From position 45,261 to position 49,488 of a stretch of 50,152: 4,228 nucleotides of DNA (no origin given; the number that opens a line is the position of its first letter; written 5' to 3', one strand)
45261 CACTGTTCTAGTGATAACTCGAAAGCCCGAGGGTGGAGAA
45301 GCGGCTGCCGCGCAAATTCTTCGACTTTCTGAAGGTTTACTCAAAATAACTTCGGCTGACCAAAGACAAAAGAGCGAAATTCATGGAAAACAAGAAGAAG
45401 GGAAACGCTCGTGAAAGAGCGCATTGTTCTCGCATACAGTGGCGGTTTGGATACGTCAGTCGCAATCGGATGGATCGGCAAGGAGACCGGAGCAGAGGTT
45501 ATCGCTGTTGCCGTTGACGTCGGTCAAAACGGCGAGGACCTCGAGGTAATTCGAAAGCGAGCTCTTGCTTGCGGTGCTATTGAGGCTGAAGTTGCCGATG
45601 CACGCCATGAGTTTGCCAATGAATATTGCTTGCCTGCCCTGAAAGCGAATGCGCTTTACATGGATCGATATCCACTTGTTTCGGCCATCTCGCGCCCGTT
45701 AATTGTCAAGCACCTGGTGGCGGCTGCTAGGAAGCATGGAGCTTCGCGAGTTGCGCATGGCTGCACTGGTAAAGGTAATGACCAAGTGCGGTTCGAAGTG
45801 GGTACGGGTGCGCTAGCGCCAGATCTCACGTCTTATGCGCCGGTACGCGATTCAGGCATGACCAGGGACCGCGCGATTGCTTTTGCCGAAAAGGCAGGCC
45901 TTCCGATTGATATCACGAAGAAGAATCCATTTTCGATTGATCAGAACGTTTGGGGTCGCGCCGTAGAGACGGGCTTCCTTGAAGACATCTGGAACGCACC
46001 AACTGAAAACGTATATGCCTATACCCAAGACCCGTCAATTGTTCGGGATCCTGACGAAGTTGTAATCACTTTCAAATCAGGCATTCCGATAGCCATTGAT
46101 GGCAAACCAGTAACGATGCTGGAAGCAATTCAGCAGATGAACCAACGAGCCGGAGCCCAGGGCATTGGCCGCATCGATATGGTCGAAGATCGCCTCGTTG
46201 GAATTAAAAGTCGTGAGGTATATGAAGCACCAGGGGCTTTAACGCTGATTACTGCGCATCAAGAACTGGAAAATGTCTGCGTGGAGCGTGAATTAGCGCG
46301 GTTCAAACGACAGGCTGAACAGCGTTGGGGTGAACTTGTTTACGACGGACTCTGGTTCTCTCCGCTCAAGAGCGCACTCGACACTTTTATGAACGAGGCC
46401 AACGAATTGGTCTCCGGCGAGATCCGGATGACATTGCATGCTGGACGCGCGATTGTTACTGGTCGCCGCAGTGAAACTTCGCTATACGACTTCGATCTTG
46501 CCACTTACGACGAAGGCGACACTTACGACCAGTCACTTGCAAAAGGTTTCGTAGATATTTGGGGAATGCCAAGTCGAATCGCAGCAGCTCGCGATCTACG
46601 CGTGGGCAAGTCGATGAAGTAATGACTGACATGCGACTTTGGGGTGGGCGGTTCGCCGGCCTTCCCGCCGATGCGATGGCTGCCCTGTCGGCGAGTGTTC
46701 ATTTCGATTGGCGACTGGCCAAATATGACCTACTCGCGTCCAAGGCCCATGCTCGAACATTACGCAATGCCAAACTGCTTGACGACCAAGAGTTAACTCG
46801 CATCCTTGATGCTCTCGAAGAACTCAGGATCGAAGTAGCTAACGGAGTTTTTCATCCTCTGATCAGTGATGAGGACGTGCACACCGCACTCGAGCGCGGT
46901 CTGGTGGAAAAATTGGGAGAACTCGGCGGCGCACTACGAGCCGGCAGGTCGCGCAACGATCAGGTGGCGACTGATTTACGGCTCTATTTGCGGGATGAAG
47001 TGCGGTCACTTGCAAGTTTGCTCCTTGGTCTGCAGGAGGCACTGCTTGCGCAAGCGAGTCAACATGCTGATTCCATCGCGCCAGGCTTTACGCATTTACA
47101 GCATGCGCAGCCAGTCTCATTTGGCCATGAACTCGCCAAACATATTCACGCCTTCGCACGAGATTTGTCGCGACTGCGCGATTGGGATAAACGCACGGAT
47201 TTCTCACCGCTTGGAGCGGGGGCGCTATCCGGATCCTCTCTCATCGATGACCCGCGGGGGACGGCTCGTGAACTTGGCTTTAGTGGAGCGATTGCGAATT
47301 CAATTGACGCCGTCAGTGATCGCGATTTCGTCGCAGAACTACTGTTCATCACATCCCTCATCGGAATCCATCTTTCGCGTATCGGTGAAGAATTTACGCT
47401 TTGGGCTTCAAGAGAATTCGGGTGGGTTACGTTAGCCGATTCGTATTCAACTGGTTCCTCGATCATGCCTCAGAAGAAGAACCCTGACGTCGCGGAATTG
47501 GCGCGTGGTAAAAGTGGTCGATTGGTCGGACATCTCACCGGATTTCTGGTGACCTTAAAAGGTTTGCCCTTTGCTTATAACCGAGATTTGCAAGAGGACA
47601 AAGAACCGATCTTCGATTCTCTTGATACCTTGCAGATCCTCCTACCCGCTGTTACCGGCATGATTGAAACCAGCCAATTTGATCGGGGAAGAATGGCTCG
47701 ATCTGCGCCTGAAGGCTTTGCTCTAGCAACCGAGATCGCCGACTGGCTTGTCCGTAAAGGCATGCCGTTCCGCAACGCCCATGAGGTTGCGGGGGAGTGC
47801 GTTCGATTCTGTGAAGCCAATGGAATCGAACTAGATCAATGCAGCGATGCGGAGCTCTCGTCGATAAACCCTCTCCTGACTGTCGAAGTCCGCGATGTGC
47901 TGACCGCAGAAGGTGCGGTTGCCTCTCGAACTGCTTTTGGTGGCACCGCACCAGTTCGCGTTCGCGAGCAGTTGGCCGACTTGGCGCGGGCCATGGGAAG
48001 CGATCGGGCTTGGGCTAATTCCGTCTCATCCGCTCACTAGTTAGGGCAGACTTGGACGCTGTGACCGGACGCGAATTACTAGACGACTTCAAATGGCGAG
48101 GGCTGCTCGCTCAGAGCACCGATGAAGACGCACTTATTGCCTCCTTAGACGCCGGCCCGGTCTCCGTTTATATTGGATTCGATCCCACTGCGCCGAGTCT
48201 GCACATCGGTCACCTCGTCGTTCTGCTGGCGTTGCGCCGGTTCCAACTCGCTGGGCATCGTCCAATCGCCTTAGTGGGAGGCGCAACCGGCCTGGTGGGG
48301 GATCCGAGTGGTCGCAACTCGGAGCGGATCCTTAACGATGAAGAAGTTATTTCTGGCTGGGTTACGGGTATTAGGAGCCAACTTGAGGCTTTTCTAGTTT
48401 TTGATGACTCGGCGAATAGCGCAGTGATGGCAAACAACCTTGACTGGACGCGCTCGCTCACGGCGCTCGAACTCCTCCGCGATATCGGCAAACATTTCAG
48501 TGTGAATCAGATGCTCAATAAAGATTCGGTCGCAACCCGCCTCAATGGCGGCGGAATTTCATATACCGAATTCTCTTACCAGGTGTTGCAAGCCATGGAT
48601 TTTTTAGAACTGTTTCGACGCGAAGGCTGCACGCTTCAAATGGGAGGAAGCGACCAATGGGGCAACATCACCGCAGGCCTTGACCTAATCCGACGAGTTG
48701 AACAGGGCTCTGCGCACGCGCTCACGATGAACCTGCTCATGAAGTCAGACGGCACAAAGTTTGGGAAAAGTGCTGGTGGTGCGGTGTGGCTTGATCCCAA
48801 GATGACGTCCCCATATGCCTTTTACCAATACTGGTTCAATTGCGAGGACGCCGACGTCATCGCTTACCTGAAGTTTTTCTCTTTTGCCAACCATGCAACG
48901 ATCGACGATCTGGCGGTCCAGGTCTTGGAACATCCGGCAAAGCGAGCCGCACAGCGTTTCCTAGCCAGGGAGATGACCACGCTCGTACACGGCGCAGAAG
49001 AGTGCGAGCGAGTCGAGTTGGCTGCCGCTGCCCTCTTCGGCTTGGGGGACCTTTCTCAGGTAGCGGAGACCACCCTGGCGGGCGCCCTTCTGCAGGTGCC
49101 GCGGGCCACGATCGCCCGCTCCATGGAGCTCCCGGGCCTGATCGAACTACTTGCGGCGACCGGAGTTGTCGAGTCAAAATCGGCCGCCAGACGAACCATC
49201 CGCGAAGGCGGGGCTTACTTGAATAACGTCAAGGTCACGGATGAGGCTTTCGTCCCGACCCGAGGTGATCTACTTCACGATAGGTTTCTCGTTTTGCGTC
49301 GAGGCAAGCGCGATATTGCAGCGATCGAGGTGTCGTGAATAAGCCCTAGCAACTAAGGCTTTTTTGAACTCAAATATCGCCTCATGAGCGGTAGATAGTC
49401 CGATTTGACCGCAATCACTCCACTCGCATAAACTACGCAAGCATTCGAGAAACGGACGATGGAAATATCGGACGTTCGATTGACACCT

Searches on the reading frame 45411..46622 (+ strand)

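Call 61: search_protein_families(library=pfam, proteins=[window:45411-46622:+], max_evalue=1e-8)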
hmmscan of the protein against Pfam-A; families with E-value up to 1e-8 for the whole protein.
window:45411-46622:+ (403 aa): 2 families
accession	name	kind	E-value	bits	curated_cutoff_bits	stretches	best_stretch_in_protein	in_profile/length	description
PF20979.2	Arginosuc_syn_C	-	1e-94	316.6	27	1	174-390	1-218/219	Arginosuccinate synthase C-terminal domain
PF00764.25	Arginosuc_synth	-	5e-71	238.4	27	1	4-165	1-162/162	Arginosuccinate synthase N-terminal HUP domain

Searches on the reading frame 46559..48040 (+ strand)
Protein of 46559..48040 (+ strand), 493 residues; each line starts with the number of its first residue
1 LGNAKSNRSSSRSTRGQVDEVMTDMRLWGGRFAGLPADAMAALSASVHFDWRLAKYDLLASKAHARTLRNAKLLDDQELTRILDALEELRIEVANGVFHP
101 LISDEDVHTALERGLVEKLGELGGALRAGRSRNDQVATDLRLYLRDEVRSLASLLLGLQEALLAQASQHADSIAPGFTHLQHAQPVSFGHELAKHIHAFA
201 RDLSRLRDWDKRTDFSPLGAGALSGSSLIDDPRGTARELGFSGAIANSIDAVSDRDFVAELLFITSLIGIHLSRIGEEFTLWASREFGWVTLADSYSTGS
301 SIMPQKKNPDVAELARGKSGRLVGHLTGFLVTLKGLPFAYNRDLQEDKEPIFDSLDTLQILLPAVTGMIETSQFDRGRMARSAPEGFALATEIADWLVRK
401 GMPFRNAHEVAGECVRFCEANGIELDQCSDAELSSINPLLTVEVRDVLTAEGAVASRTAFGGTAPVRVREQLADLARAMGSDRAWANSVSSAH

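Call 60: search_protein_families(library=pfam, proteins=[window:46559-48040:+], max_evalue=1e-8)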
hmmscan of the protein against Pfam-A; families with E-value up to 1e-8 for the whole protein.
window:46559-48040:+ (493 aa): 2 families
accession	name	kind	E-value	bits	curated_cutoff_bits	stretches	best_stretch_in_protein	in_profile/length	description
PF00206.25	Lyase_1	-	6.1e-66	223.4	27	1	38-324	9-312/312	Lyase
PF14698.11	ASL_C2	-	1.1e-25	90.2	27.3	1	387-455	1-69/69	Argininosuccinate lyase C-terminal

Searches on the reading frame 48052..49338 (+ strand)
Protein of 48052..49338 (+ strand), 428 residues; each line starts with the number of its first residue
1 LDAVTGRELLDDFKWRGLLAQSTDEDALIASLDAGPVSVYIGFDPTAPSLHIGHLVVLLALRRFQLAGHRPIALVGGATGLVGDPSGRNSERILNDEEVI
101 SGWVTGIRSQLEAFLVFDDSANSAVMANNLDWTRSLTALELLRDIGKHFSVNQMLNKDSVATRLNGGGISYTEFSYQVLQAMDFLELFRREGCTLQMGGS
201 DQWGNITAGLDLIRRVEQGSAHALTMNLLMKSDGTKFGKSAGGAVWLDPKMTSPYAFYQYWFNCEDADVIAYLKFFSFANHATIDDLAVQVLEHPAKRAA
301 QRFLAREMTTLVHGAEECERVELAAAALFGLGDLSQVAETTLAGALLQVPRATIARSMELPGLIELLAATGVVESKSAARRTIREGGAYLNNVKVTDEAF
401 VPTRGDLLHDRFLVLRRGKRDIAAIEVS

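Call 61: search_protein_families(library=pfam, proteins=[window:48052-49338:+], max_evalue=1e-8)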
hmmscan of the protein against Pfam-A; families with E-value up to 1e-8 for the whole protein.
window:48052-49338:+ (428 aa): 2 families
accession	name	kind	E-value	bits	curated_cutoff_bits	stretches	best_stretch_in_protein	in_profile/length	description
PF00579.31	tRNA-synt_1b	-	6.5e-80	269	21.1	1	35-329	4-291/292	tRNA synthetases class I (W and Y)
PF22421.1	SYY_C-terminal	-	8.9e-14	51.6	27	1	348-421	8-79/83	Tyrosine--tRNA ligase SYY-like C-terminal domain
